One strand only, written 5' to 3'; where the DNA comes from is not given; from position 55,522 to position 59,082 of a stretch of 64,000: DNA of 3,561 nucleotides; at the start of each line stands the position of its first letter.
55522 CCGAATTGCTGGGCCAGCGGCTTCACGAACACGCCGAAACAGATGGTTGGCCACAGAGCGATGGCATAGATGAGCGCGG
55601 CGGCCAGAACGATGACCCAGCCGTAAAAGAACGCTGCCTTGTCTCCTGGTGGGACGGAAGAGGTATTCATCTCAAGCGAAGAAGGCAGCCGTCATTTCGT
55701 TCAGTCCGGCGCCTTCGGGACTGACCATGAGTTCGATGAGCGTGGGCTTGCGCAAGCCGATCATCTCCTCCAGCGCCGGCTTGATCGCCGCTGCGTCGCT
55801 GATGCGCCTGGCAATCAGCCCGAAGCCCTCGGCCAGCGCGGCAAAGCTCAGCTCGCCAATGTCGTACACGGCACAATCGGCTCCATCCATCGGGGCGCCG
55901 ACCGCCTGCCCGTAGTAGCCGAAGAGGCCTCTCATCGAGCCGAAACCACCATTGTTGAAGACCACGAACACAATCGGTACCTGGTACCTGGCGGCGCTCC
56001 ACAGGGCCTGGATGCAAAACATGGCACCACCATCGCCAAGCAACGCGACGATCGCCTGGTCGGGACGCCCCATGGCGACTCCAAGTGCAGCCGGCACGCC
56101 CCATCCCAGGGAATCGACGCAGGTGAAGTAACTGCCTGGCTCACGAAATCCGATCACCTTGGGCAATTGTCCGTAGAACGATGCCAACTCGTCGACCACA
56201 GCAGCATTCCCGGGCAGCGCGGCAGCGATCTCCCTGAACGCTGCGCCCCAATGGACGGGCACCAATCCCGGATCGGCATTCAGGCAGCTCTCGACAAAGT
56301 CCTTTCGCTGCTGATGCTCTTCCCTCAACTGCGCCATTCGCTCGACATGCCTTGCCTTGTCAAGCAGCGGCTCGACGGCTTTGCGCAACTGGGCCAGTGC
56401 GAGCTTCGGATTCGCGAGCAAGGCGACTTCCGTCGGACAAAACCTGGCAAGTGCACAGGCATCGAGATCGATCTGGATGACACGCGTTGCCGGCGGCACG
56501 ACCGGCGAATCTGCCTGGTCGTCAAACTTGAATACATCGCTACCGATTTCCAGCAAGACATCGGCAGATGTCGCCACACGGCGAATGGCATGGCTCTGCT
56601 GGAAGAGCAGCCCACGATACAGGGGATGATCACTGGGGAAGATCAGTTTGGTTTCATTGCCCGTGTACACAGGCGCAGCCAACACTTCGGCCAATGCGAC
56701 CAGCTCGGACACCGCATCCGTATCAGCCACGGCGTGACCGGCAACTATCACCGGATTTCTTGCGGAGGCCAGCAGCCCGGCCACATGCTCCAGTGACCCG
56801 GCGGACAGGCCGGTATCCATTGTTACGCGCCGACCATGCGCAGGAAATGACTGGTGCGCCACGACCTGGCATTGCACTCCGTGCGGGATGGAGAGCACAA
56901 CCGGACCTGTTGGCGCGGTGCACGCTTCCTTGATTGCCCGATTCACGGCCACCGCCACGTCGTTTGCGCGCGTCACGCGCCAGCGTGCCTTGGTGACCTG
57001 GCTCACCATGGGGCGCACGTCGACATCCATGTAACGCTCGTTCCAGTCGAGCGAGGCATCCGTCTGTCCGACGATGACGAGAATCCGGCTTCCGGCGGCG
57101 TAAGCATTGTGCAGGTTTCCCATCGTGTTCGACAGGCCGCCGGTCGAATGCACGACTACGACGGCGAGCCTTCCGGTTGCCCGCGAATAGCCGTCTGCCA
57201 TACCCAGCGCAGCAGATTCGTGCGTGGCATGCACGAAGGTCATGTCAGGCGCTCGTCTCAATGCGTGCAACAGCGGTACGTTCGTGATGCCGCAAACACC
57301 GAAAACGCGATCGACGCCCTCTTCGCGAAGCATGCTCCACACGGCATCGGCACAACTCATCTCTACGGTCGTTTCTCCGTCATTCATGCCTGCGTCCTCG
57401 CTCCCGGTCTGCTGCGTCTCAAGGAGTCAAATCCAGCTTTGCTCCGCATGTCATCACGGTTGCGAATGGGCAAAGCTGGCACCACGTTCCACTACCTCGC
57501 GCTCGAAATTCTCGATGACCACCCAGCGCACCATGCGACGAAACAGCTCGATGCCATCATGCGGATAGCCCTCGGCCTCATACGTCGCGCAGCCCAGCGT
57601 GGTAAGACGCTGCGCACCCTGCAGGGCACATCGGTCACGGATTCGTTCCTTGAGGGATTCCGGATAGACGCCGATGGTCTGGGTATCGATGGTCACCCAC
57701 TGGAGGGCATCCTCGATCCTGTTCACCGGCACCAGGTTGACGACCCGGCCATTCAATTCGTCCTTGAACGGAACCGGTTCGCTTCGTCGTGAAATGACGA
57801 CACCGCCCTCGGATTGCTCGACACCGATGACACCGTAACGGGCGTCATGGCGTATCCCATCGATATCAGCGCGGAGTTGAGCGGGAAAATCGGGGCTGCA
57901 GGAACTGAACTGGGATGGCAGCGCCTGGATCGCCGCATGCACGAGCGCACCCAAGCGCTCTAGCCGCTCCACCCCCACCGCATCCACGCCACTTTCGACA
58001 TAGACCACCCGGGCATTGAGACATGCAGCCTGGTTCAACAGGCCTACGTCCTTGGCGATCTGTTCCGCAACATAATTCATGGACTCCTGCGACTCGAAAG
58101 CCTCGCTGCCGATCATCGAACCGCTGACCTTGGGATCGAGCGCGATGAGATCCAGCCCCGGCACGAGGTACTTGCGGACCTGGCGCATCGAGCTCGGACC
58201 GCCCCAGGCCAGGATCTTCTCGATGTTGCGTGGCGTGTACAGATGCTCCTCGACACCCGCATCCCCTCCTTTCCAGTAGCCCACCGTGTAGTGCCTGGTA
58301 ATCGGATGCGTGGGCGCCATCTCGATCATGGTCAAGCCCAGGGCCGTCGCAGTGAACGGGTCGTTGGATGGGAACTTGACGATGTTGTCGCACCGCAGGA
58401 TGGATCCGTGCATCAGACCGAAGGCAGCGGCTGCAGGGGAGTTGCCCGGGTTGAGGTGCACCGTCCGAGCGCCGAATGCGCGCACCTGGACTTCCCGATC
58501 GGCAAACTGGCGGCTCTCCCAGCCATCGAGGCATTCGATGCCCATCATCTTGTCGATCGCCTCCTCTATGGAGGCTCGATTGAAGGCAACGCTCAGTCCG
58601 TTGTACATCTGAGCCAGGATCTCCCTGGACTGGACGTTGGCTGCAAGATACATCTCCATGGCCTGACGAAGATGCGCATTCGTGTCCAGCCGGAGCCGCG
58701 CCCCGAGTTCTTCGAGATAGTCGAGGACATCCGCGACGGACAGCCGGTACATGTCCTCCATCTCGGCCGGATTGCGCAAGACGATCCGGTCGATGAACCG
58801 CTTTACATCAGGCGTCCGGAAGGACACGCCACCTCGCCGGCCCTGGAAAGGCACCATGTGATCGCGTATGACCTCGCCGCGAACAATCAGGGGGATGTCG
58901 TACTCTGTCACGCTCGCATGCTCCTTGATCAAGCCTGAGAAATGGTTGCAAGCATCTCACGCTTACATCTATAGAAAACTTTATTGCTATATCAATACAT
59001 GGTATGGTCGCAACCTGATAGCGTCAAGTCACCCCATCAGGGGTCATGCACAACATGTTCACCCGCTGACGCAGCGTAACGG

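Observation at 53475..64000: Lux-like but non-lux system: duplicated LuxC and LuxE homologs next to a luciferase-family oxidoreductase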

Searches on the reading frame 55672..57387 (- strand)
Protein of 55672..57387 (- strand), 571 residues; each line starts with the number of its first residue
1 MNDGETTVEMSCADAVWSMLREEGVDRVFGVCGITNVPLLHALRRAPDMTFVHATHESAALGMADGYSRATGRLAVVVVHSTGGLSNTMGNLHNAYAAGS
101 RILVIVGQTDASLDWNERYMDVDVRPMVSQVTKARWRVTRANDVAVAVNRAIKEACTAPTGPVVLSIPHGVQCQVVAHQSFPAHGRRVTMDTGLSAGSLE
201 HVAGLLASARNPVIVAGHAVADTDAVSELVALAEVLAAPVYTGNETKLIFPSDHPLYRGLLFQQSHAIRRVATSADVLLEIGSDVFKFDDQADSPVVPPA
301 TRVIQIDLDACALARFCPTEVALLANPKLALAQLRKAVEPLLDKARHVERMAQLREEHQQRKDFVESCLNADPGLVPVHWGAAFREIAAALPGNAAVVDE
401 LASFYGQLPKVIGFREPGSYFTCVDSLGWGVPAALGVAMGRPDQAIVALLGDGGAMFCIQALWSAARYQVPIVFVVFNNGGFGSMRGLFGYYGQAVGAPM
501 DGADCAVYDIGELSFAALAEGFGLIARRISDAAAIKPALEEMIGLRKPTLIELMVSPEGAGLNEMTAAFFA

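Call 7: search_protein_families(library=pfam, proteins=[window:55672-57387:-], max_evalue=0.01)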
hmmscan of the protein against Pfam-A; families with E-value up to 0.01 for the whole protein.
window:55672-57387:- (571 aa): 3 families
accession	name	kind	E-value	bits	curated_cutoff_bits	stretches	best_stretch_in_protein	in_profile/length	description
PF02776.23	TPP_enzyme_N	-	8.5e-33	113.1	26.8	1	10-112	1-103/119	Thiamine pyrophosphate enzyme, N-terminal TPP binding domain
PF02775.26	TPP_enzyme_C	-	7.1e-29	101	21.9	1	411-552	12-150/151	Thiamine pyrophosphate enzyme, C-terminal TPP binding domain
PF00205.28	TPP_enzyme_M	-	7.1e-25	87.7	30.4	1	200-334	2-137/137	Thiamine pyrophosphate enzyme, central domain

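Call 8: search_protein_families(library=ncbifam, proteins=[window:55672-57387:-], max_evalue=0.01)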
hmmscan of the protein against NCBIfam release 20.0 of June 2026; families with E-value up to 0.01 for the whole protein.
window:55672-57387:- (571 aa): 57 families (the best 25 are shown)
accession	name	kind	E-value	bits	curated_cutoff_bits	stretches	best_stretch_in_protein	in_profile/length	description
NF005485.1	PRK07092.1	equivalog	1.2e-100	337.8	493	1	13-556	4-519/523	benzoylformate decarboxylase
NF006122.0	PRK08266.1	subfamily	1.1e-76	258.5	571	1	9-556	3-525/543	hypothetical protein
NF006203.0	PRK08327.1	equivalog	9.8e-76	255.4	456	1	6-543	5-552/571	thiamine pyrophosphate-requiring protein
NF006052.0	PRK08199.1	subfamily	4.5e-72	243.1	539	1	9-559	7-541/559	thiamine pyrophosphate protein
NF005712.0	PRK07524.1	subfamily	3.9e-69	233.5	500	1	10-554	3-528/536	5-guanidino-2-oxopentanoate decarboxylase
NF005713.0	PRK07525.1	subfamily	3.2e-68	230.6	620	1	7-557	3-564/592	sulfoacetaldehyde acetyltransferase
TIGR00118.1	acolac_lg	equivalog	1.3e-67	228.5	538.35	1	10-556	1-535/557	biosynthetic-type acetolactate synthase large subunit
NF005470.0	PRK07064.1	equivalog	2.2e-66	225.1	495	1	11-556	6-530/552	thiamine pyrophosphate-binding protein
NF004710.0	PRK06048.1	equivalog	5.4e-66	223.2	976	1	5-558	3-540/561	acetolactate synthase large subunit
NF004919.0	PRK06276.1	equivalog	4.3e-64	216.9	866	1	10-558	1-541/582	acetolactate synthase large subunit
TIGR03457.1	sulphoacet_xsc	equivalog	2.8e-62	210.9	676.4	1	9-558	1-559/579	sulfoacetaldehyde acetyltransferase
NF008431.0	PRK11269.1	equivalog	1.3e-61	208.9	791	1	9-555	3-555/591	glyoxylate carboligase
NF006016.1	PRK08155.1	equivalog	7.2e-60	203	870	1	10-557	3-534/554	acetolactate synthase large subunit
NF005760.0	PRK07586.1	equivalog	2e-58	198.7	363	2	10-239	1-227/514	acetolactate synthase large subunit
NF006524.0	PRK08978.1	equivalog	3.8e-57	193.8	738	1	10-556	1-525/548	acetolactate synthase 2 catalytic subunit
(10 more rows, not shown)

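Call 54: search_solved_structures(query=window:55672-57387:-, max_evalue=1e-30)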
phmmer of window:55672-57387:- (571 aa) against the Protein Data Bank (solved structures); distinct sequences matched with E-value up to 1e-30: 77 (the best 60 are shown).
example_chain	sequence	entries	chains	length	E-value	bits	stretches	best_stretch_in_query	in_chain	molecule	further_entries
4juc_A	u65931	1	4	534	2.1e-71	244.6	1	15-557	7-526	Benzoylformate decarboxylase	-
4mpp_A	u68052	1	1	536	2.7e-71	244.2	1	15-557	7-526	Benzoylformate decarboxylase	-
4mpj_A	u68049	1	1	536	3.1e-71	244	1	15-557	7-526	Benzoylformate decarboxylase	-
4jud_X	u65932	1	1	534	4e-71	243.6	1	15-557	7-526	Benzoylformate decarboxylase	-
4k9l_A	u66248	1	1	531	4e-71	243.6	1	15-557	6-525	Benzoylformate decarboxylase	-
4k9o_A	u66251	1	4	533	4.2e-71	243.6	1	15-557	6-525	Benzoylformate decarboxylase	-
4k9m_A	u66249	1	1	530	4.8e-71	243.4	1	15-554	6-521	Benzoylformate decarboxylase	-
9v67_A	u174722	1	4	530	5.2e-71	243.3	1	15-556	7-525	Benzoylformate decarboxylase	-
2fn3_A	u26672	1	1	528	5.3e-71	243.2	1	15-554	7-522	Benzoylformate decarboxylase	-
3fzn_A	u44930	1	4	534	5.6e-71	243.2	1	15-557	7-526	Benzoylformate decarboxylase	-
1pi3_A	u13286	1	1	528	6.1e-71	243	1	15-554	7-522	Benzoylformate decarboxylase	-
1bfd_A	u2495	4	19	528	6.2e-71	243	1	15-554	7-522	BENZOYLFORMATE DECARBOXYLASE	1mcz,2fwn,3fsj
9v6f_A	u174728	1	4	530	6.7e-71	242.9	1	15-556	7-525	Benzoylformate decarboxylase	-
1yno_A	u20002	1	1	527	6.7e-71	242.9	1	15-554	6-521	Benzoylformate decarboxylase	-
4gpe_A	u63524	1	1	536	7.9e-71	242.7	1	15-557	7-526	Benzoylformate decarboxylase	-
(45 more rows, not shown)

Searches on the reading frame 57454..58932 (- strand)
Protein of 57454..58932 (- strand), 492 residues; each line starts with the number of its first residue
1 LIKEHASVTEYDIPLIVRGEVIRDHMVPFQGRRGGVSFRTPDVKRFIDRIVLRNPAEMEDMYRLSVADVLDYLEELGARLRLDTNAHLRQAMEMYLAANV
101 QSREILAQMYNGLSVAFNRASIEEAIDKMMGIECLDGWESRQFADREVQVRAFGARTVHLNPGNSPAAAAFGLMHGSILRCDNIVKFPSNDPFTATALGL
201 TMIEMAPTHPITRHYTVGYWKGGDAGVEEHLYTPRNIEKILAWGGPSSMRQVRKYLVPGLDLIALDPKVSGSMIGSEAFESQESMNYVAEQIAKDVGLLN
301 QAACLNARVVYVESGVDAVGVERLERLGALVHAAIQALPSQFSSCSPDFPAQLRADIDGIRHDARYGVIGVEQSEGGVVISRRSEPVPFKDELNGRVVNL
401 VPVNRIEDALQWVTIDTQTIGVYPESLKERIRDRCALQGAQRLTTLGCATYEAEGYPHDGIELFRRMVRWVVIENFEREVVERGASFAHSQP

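Call 7: search_protein_families(library=pfam, proteins=[window:57454-58932:-], max_evalue=0.01)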
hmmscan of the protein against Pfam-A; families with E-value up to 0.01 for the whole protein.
window:57454-58932:- (492 aa): 1 family
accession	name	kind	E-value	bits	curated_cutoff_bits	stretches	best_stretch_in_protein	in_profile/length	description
PF05893.19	LuxC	-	3.4e-42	145.2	21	1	64-470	4-401/401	Acyl-CoA reductase (LuxC)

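Call 8: search_protein_families(library=ncbifam, proteins=[window:57454-58932:-], max_evalue=0.01)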
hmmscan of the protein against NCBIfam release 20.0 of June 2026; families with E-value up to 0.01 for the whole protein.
window:57454-58932:- (492 aa): 1 family
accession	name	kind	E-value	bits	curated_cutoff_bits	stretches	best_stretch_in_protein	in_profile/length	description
NF052251.1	LCFA_red_LuxC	equivalog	1.8e-32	112.5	750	1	13-474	5-448/478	long-chain-fatty-acyl-CoA reductase LuxC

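Call 32: search_solved_structures(query=window:57454-58932:-, max_evalue=0.001, show_alignments=1)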
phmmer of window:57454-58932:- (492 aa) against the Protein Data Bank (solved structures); distinct sequences matched with E-value up to 0.001: 1.
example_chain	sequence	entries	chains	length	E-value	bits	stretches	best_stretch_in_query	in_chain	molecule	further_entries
7xc6_A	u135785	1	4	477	4e-20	75.2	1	118-473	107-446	Long-chain acyl-protein thioester reductase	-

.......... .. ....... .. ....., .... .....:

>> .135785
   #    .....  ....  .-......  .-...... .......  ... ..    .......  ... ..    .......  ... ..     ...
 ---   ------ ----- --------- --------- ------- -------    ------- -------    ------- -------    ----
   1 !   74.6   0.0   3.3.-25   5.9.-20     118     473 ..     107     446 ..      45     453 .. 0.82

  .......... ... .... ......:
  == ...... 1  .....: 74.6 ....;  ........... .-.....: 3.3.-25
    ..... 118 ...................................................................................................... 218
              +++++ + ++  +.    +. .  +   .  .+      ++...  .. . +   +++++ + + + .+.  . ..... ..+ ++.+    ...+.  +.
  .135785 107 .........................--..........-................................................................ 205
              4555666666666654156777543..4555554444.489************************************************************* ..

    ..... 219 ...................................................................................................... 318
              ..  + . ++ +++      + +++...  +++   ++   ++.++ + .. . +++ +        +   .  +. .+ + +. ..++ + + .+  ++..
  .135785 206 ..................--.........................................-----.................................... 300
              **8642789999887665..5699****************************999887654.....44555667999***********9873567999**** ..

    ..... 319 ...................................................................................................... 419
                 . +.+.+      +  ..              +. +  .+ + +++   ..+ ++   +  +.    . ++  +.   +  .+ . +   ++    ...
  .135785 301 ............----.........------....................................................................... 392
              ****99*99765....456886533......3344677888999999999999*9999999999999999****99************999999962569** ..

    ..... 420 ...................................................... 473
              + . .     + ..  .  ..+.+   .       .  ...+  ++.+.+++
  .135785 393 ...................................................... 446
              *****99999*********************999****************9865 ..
